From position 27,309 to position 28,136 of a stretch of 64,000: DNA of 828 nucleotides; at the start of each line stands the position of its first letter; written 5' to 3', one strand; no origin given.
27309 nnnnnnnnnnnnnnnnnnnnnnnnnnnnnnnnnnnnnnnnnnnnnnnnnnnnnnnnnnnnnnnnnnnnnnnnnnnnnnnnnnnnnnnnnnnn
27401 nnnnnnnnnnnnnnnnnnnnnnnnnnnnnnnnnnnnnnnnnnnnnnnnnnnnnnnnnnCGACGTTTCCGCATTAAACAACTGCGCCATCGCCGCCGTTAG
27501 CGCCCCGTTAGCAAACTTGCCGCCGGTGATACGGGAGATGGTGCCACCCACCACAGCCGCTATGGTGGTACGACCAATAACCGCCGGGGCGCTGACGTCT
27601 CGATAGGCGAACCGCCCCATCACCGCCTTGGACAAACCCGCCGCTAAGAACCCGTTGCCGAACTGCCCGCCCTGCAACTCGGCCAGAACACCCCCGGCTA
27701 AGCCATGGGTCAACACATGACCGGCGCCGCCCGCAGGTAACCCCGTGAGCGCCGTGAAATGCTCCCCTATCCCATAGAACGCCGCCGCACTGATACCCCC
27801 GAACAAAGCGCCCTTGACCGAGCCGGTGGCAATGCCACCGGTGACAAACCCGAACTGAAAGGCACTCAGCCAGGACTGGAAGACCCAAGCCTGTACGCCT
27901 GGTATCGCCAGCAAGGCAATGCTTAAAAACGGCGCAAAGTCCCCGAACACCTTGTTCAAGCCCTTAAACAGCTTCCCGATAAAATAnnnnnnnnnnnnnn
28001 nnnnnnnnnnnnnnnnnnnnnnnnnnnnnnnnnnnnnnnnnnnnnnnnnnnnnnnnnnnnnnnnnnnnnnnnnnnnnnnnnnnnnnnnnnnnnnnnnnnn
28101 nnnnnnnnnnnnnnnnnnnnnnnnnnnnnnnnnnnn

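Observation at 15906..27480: Two of the RHS tips target peptidoglycan (GH24 lysozyme and an M15-type zinc peptidase), and each is paired with a signal-peptide immunity gene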

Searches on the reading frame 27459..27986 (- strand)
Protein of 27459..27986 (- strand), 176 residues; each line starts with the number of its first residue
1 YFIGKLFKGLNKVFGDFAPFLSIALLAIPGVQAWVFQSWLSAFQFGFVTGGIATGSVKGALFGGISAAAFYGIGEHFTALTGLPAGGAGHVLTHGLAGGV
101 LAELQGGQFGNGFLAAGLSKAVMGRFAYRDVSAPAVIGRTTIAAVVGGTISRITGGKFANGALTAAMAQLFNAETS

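Call 16: search_protein_families(library=pfam, proteins=[window:27459-27986:-], max_evalue=0.1)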
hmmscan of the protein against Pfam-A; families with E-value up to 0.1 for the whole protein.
seq(176 aa): 1 family
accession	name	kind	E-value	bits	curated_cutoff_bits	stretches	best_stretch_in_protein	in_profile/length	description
PF04830.18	DUF637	-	3.5e-05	24.1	26.6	1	56-116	113-168/168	Possible hemagglutinin (DUF637)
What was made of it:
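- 27459..27983 (-): Conserved Gly-rich hydrophobic pretoxin domain, about 175 aa (FIGKLF............). It is shared by all cassettes and has a weak DUF637/PT637-like match. Its 3' end is the recombination boundary. Pfam DUF637 E=3.5e-5, below the gathering score (call 16).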
